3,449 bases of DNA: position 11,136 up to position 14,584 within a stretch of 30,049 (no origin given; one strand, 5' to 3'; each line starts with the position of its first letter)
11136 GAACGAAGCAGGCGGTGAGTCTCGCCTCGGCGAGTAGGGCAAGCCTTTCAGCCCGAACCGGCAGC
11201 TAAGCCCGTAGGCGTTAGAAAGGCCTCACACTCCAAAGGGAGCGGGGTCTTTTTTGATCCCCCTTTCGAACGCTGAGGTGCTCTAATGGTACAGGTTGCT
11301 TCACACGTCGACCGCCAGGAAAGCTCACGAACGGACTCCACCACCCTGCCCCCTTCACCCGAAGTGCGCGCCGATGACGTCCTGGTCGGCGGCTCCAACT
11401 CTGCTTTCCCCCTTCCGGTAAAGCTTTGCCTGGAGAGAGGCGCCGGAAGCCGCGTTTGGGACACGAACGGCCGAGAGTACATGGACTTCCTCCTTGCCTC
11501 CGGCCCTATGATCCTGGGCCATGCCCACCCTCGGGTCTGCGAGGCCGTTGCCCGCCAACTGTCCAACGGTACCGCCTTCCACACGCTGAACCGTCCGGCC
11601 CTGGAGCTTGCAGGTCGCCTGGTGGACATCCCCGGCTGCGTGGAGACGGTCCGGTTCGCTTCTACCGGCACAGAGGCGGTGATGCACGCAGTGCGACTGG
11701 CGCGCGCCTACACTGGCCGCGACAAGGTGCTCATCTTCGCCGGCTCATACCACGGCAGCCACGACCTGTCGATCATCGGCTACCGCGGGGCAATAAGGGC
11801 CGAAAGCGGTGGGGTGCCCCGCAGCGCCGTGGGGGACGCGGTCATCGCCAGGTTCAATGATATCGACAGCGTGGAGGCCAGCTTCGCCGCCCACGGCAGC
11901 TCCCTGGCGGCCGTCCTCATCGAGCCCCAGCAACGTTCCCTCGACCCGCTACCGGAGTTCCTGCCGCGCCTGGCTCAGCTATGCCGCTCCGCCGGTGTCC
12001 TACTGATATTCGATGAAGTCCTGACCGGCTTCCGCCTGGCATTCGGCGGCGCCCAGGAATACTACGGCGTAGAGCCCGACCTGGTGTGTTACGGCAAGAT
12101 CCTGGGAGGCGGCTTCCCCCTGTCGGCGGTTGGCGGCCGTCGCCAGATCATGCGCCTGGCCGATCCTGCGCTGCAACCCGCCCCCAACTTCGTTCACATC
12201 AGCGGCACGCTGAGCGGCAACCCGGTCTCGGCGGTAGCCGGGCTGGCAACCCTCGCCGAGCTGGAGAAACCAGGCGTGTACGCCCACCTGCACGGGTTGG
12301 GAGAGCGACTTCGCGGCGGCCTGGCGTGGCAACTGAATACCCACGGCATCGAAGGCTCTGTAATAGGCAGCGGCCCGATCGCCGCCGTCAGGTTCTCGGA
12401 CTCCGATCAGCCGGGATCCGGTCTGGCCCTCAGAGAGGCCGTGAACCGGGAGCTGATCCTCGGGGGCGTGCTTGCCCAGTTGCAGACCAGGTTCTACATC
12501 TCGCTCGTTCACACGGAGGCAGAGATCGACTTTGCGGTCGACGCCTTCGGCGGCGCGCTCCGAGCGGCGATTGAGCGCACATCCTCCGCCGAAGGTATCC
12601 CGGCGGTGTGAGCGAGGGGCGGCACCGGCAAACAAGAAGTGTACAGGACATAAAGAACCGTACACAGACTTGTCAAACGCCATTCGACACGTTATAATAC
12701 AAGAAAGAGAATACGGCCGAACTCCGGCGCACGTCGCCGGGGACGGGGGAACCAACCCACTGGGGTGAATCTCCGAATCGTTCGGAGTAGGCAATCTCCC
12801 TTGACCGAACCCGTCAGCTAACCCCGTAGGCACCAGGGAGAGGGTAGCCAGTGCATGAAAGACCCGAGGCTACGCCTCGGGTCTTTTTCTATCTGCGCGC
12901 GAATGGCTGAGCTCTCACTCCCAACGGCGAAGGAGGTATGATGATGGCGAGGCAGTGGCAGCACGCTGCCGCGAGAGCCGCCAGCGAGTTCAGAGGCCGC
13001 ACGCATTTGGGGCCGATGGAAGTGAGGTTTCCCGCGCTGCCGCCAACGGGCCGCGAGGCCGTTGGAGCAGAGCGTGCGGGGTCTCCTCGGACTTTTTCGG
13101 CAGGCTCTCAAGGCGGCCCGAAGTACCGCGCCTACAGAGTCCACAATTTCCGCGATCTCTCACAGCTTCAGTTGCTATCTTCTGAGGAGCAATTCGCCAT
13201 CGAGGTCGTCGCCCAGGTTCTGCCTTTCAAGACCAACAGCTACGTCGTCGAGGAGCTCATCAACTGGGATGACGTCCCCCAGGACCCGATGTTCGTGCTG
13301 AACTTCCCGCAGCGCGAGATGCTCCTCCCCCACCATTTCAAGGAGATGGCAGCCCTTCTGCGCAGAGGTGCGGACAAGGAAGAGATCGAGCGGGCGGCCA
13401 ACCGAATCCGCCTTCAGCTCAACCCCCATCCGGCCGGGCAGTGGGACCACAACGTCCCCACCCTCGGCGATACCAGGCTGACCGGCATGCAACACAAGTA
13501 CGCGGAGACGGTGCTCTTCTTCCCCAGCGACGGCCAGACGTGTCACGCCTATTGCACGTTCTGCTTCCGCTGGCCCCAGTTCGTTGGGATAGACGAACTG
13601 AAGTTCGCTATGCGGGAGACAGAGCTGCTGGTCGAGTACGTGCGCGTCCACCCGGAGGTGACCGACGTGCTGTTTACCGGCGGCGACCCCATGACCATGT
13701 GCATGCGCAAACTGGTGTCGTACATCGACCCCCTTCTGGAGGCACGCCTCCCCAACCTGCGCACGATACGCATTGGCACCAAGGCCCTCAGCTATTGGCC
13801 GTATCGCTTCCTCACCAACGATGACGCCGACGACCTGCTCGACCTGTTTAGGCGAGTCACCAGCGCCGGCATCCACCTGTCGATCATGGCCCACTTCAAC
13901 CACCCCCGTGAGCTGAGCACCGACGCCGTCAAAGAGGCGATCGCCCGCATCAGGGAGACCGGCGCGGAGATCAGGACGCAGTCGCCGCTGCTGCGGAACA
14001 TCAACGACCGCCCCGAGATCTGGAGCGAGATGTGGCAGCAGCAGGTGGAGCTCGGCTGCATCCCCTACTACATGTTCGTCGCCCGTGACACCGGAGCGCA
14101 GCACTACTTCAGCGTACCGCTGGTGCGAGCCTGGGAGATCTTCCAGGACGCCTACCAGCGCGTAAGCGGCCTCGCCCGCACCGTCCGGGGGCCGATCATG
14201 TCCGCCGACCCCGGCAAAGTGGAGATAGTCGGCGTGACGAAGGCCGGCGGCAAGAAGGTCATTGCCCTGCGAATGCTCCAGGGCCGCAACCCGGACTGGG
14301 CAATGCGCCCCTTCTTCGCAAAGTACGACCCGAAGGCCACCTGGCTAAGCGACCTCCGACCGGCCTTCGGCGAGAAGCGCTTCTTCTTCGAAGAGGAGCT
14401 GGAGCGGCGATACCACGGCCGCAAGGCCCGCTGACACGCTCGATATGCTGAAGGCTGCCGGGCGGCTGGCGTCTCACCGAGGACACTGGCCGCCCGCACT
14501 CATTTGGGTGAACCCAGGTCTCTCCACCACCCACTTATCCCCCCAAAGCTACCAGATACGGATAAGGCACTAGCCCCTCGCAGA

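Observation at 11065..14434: Two adjacent enzymes, each with its own c-di-AMP riboswitch: candidate undescribed beta-amino-acid/osmolyte pathway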

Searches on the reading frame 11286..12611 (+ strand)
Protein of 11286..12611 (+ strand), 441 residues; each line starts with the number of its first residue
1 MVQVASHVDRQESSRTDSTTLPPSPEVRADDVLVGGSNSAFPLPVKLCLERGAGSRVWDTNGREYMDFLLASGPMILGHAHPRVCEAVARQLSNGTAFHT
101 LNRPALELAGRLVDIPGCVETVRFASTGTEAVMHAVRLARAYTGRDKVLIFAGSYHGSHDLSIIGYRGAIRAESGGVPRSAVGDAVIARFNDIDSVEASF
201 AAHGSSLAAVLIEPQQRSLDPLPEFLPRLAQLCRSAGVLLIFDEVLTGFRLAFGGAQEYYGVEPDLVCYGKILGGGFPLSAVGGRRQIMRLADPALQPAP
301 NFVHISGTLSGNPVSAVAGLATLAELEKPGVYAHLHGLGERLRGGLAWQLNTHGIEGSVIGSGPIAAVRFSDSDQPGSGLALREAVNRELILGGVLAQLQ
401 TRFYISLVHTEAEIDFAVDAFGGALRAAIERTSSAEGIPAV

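Call 4: search_protein_families(library=pfam, proteins=[window:11286-12611:+])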
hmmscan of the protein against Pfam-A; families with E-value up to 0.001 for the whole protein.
window:11286-12611:+ (441 aa): 1 family
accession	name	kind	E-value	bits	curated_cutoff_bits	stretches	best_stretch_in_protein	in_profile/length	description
PF00202.27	Aminotran_3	-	9.7e-58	196.2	30.5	1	45-422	9-400/403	Aminotransferase class-III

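Call 5: search_protein_families(library=ncbifam, proteins=[window:11286-12611:+])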
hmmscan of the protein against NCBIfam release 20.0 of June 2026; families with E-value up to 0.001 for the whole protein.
window:11286-12611:+ (441 aa): 68 families (the best 25 are shown)
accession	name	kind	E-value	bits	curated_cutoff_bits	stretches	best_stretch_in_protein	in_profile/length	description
NF000818.0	PRK00062.1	subfamily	3.5e-98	329.1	398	1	28-374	12-365/429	glutamate-1-semialdehyde 2,1-aminomutase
TIGR00713.1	hemL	equivalog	7.7e-95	318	527.3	1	29-373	9-360/423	glutamate-1-semialdehyde 2,1-aminomutase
NF009055.0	PRK12389.1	equivalog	1.4e-82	277.7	637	1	46-359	36-351/431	glutamate-1-semialdehyde 2,1-aminomutase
NF041362.1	GntE_guanitoxin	equivalog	5e-82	275.7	525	1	29-415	15-423/426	guanitoxin biosynthesis PLP-dependent transaminase GntE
NF004856.0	PRK06209.1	equivalog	3.7e-77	259.8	486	1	40-426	35-414/450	glutamate-1-semialdehyde 2,1-aminomutase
NF001864.0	PRK00615.1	equivalog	4.8e-54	183.6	706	1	57-373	47-366/433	glutamate-1-semialdehyde aminotransferase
NF005453.0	PRK07046.1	subfamily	1.5e-47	162.2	425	1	41-387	53-401/453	transaminase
NF005993.0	PRK08117.1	subfamily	7.5e-47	159.9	574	1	46-426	26-428/433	aspartate aminotransferase family protein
TIGR00707.1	argD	subfamily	4.4e-46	157.4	410.05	1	45-424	9-379/381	acetylornithine/succinylornithine family transaminase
NF002874.0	PRK03244.1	equivalog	2e-44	152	457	1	46-428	26-395/399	acetylornithine transaminase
TIGR00700.1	GABAtrnsam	equivalog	1.4e-42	145.8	506.65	1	49-389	19-376/420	4-aminobutyrate--2-oxoglutarate transaminase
NF005985.0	PRK08088.1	equivalog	3.2e-42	144.7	713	1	49-378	27-370/426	4-aminobutyrate--2-oxoglutarate transaminase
NF004426.0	PRK05769.1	equivalog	1.5e-41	142.6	552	2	205-426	220-438/441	acetyl ornithine aminotransferase family protein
NF005692.0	PRK07495.1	equivalog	2.9e-41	141.5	724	1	47-423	24-417/425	4-aminobutyrate--2-oxoglutarate transaminase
NF005272.0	PRK06777.1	equivalog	5.9e-41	140.4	725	1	50-378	27-366/421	4-aminobutyrate--2-oxoglutarate transaminase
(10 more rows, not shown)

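Call 19: find_homologous_proteins(query=window:11286-12611:+)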
Query window:11286-12611:+ (441 aa): 6984 proteins with E <= 0.001 among 8000 candidates; the best 120 are listed.
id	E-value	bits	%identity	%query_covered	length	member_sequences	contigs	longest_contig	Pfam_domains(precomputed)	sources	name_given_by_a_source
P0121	1.6e-287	971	100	100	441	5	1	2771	PF00202.28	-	-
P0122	4.1e-238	808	85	99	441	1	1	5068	PF00202.28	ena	-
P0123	1.3e-236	803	84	100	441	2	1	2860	PF00202.28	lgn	-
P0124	4.6e-235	798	83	100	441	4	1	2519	PF00202.28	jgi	jgi:glutamate-1-semialdehyde 2,1-aminomutase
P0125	6.1e-235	798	83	100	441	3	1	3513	PF00202.28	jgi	-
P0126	1.3e-234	797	84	99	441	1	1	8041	PF00202.28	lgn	-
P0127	1.7e-234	796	83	100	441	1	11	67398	PF00202.28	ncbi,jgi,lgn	-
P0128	2.7e-234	796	83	100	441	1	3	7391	PF00202.28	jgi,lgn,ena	-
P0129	8.3e-234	794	84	98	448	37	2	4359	PF00202.28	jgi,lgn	jgi:glutamate-1-semialdehyde 2,1-aminomutase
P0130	1.0e-233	794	82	100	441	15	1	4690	PF00202.28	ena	-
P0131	3.6e-233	792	84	98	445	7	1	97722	PF00202.28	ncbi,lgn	-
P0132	3.1e-231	786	82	100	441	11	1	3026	PF00202.28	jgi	-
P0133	1.2e-230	784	81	99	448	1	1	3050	PF00202.28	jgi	jgi:glutamate-1-semialdehyde 2,1-aminomutase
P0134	1.8e-230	783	84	96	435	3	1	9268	PF00202.28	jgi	jgi:glutamate-1-semialdehyde 2,1-aminomutase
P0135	1.8e-230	783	81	100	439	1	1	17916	PF00202.28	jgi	jgi:glutamate-1-semialdehyde 2,1-aminomutase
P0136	1.2e-229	780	81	99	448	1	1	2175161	PF00202.28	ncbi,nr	ncbi:MAG: aspartate aminotransferase family protein [Dehalococcoidia bacterium]|nr:MAG: aspartate am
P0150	3.9e-216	736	78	99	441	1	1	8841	PF00202.28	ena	-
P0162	6.4e-197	673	70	100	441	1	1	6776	PF00202.28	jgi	jgi:glutamate-1-semialdehyde 2,1-aminomutase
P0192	5.0e-173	594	66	91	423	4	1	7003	PF00202.28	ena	-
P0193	3.0e-171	588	62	97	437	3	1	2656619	PF00202.28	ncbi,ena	-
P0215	2.7e-121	423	51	90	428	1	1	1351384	PF00202.28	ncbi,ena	-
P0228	5.2e-112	393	50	88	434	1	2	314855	PF00202.28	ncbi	-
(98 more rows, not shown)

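Call 21: search_solved_structures(query=window:11286-12611:+, show_alignments=0)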
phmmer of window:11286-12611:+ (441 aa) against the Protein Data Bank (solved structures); distinct sequences matched with E-value up to 0.001: 192 (the best 60 are shown).
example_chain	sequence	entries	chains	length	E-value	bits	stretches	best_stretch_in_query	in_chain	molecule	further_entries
3k28_A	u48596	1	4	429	1.6e-74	254.4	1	29-420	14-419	Glutamate-1-semialdehyde 2,1-aminomutase 2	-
5hdm_A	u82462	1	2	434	1.3e-73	251.4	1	48-347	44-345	Glutamate-1-semialdehyde 2,1-aminomutase 1, chloroplastic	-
3l44_A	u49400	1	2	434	3.9e-73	249.8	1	45-428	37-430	Glutamate-1-semialdehyde 2,1-aminomutase 1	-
4e77_A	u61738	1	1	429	1.6e-72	247.8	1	44-356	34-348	Glutamate-1-semialdehyde 2,1-aminomutase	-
3bs8_A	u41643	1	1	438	4.2e-71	243.1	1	47-371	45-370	Glutamate-1-semialdehyde 2,1-aminomutase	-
5i92_A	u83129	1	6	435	4.8e-70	239.6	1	47-375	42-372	Glutamate-1-semialdehyde 2,1-aminomutase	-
2e7u_A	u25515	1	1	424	9.3e-69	235.4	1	49-372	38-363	Glutamate-1-semialdehyde 2,1-aminomutase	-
2cfb_A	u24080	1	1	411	1.5e-68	234.8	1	50-420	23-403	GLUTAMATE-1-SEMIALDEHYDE 2,1-AMINOMUTASE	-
3fqa_A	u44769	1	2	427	7.7e-68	232.4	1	49-420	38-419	Glutamate-1-semialdehyde 2,1-aminomutase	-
2gsa_A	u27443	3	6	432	8.5e-68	232.2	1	49-420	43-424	GLUTAMATE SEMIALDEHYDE AMINOTRANSFERASE | PROTEIN (GLUTAMATE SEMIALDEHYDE AMINOTRANSFERASE)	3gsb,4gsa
3fq7_A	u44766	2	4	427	1.3e-67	231.6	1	49-420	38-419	Glutamate-1-semialdehyde 2,1-aminomutase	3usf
3fq8_A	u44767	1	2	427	1.4e-67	231.5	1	49-420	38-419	Glutamate-1-semialdehyde 2,1-aminomutase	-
2hoy_A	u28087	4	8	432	1.6e-67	231.4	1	49-420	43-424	Glutamate-1-semialdehyde 2,1-aminomutase (GSAM) apo-form | Glutamate-1-semialdehyde 2,1-aminomutase (GSAM) pmp-form | Glutamate-1-semialdehyde 2,1-aminomutase (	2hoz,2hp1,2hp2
6k8h_A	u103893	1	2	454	3.8e-66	226.8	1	28-426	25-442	Aminotransferase class-III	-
2epj_A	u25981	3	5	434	7.6e-65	222.5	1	30-340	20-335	Glutamate-1-semialdehyde 2,1-aminomutase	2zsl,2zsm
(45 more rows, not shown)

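Call 70: find_encoding_contigs(protein=P0136, flank=7000, max_places=1)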
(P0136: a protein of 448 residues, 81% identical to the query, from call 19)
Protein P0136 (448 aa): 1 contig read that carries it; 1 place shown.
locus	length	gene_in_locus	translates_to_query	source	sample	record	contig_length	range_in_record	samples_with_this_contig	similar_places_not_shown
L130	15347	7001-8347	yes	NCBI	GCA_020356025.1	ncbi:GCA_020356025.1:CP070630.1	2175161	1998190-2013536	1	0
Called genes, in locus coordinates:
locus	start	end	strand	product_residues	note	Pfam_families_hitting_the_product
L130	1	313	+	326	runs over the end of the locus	PF13183:Fer4_8 (faint), PF00037:Fer4 (faint), PF12797:Fer4_2 (faint), PF17179:Fer4_22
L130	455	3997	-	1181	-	-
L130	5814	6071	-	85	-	-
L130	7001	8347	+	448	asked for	PF00202:Aminotran_3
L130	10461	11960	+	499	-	-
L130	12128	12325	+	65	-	-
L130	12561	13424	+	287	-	PF00551:Formyl_trans_N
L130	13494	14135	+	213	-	PF00753:Lactamase_B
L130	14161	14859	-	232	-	PF02585:PIG-L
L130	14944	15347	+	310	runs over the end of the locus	PF13302:Acetyltransf_3 (weak), PF13420:Acetyltransf_4 (faint), PF00583:Acetyltransf_1, PF13673:Acetyltransf_10, PF13508:Acetyltransf_7, PF00583:Acetyltransf_1, PF13673:Acetyltransf_10, PF13508:Acetyltransf_7, +2 more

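Call 71: find_encoding_contigs(protein=P0193, flank=7000, max_places=1)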
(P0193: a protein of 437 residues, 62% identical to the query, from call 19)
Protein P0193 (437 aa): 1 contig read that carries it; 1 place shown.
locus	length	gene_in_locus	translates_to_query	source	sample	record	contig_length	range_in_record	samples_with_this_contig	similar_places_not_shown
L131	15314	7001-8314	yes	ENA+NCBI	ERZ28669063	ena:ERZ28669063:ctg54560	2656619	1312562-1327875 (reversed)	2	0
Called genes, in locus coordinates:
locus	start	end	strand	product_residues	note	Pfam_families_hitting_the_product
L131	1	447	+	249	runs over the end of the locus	PF03237:Terminase_6N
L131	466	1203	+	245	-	-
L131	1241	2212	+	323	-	-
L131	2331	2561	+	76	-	-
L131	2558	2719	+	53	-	-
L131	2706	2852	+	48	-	-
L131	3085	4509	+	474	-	PF13481:AAA_25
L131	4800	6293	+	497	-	PF00239:Resolvase, PF07508:Recombinase, PF13408:Zn_ribbon_recom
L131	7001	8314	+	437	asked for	PF00202:Aminotran_3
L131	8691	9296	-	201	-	-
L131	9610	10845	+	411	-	-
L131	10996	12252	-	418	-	PF10282:Lactonase (faint)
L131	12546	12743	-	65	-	-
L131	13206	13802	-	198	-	-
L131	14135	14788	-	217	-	-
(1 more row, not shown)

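Call 94: find_encoding_contigs(protein=P0150, flank=6000, max_places=1)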
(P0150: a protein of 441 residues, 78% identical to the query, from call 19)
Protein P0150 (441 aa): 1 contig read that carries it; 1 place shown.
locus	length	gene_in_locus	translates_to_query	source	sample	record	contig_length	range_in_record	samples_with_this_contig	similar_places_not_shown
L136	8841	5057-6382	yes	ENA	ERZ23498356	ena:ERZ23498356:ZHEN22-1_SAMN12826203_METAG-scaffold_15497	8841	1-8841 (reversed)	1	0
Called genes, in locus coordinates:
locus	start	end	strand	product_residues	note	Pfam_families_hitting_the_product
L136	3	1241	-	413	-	?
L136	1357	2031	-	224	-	PF13489:Methyltransf_23 (weak), PF08241:Methyltransf_11, PF08242:Methyltransf_12 (faint), PF13649:Methyltransf_25 (faint)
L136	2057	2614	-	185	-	PF00984:UDPG_MGDP_dh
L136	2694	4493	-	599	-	PF04055:Radical_SAM (faint)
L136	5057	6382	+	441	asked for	PF00202:Aminotran_3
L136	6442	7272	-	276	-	PF00378:ECH_1, PF16113:ECH_2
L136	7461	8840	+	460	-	?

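Call 95: find_encoding_contigs(protein=P0162, flank=6000, max_places=1)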
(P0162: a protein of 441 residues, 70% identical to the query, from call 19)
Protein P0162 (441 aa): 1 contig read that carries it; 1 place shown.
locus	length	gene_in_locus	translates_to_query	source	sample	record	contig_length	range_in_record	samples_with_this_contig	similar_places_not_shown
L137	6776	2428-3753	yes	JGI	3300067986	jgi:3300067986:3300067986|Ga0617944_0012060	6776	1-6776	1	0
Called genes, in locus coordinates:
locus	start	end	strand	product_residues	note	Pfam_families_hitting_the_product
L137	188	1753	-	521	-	-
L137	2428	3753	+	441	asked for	PF00202:Aminotran_3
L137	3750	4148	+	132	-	PF02627:CMD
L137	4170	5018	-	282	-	PF01476:LysM, PF23446:LysM1_NFP_LYK (faint), PF23473:LysM3_LYK4_5 (weak), PF01476:LysM, PF01464:SLT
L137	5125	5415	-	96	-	PF00708:Acylphosphatase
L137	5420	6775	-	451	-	?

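Call 96: find_encoding_contigs(protein=P0192, flank=6000, max_places=1)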
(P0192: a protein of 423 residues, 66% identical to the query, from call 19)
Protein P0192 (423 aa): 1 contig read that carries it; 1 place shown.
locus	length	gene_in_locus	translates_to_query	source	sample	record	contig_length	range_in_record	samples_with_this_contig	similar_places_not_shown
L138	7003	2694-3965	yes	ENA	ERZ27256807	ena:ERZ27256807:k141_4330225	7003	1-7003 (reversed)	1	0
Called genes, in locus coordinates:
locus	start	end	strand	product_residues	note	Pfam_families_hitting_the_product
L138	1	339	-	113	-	?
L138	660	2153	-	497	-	PF04055:Radical_SAM (weak)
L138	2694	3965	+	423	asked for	PF00202:Aminotran_3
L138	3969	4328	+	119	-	PF02627:CMD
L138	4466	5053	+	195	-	PF04519:Bactofilin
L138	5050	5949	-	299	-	PF04055:Radical_SAM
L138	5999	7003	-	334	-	?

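Call 101: search_protein_families(library=ncbifam, proteins=[L137:3750-4148:+], max_evalue=0.01)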
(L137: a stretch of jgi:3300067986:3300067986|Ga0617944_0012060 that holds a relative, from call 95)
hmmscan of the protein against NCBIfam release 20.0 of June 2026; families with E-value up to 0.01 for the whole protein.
L137:3750-4148:+ (132 aa): 6 families
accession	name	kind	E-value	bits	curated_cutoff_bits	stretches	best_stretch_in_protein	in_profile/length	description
NF041537.1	ArsM_AhpD_UU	exception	4e-06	25.9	510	1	34-100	262-326/345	arsenite methyltransferase/AhpD domain selenoprotein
NF045649.1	2X_seleno_MduS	exception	5.2e-05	22.4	380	1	29-97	227-293/338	methyltransferase domain-containing selenoprotein MduS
TIGR02425.1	decarb_PcaC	equivalog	9.1e-05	22.6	155.7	1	50-121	49-119/123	4-carboxymuconolactone decarboxylase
NF051488.1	bifunc_PcaDC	exception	0.00011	21.5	390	1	50-120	303-372/375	bifunctional 3-oxoadipate enol-lactonase/4-carboxymuconolactone decarboxylase PcaDC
NF041047.1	GSU3128_fam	equivalog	0.00068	19.7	110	1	52-109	15-72/84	GSU3128 family (seleno)protein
TIGR00778.1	ahpD_dom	domain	0.00083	18.8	27.8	0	77-98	25-46/51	alkylhydroperoxidase AhpD family core domain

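Call 112: find_encoding_contigs(protein=P0215, flank=5000, max_places=1)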
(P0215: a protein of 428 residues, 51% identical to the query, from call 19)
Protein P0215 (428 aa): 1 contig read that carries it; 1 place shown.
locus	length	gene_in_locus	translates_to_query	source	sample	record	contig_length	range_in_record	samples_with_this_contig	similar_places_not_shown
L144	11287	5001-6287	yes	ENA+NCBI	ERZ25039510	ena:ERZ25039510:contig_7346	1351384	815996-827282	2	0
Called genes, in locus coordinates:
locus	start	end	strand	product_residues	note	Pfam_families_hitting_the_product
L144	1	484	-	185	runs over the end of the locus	PF08327:AHSA1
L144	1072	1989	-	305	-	PF12911:OppC_N (weak), PF00528:BPD_transp_1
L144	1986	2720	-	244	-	PF00528:BPD_transp_1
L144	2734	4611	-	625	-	PF00496:SBP_bac_5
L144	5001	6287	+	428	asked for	PF00202:Aminotran_3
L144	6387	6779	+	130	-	PF02627:CMD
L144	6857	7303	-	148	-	PF06271:RDD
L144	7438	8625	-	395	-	PF14907:NTP_transf_5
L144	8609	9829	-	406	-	PF13439:Glyco_transf_4, PF13579:Glyco_trans_4_4, PF09314:DUF1972, PF00534:Glycos_transf_1, PF13692:Glyco_trans_1_4, PF13524:Glyco_trans_1_2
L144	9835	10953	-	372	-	PF13439:Glyco_transf_4 (weak), PF20706:GT4-conflict (weak), PF00534:Glycos_transf_1, PF13692:Glyco_trans_1_4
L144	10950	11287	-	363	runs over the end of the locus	PF13439:Glyco_transf_4, PF20706:GT4-conflict, PF00534:Glycos_transf_1, PF13692:Glyco_trans_1_4, PF13524:Glyco_trans_1_2 (weak)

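Call 113: find_encoding_contigs(protein=P0228, flank=5000, max_places=1)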
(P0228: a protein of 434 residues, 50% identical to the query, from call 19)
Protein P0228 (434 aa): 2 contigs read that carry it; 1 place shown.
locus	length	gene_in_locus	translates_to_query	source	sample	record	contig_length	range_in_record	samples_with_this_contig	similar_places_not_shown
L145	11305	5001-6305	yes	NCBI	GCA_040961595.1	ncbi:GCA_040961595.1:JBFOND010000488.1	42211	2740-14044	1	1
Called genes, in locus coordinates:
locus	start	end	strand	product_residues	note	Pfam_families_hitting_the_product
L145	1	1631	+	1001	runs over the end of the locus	PF09976:TPR_21 (faint), PF00515:TPR_1 (faint), PF07719:TPR_2 (faint), PF12895:ANAPC3 (faint), PF13174:TPR_6 (faint), PF13432:TPR_16 (weak), PF13525:YfiO (weak), PF13432:TPR_16 (weak), +5 more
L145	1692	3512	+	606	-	PF02730:AFOR_N, PF01314:AFOR_C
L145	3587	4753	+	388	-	PF13173:AAA_14, PF13635:DUF4143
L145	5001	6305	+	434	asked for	PF00202:Aminotran_3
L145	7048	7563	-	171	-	-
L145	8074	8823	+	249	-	-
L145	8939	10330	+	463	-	-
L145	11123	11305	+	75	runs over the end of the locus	-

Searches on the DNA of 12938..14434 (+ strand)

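Call 26: search_rna_families(sources=[L008, L009, L011], threshold=gathering)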
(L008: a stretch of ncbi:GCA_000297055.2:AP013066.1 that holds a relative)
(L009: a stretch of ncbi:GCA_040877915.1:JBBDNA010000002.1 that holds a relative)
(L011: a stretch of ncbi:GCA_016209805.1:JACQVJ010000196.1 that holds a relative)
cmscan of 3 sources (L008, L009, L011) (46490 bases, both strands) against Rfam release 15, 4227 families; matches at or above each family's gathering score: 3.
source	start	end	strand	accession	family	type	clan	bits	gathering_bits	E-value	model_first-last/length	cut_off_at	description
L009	7775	7914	+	RF00379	c-di-AMP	Cis-reg; riboswitch;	-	96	38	1.4e-21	1-134/134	no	c-di-AMP riboswitch aptamer (ydaO/yuaA leader)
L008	11695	11767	+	RF00005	tRNA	Gene; tRNA;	CL00001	61.2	29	6.1e-11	1-71/71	no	tRNA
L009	7340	7472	-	RF00379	c-di-AMP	Cis-reg; riboswitch;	-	56.9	38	1.1e-10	1-134/134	no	c-di-AMP riboswitch aptamer (ydaO/yuaA leader)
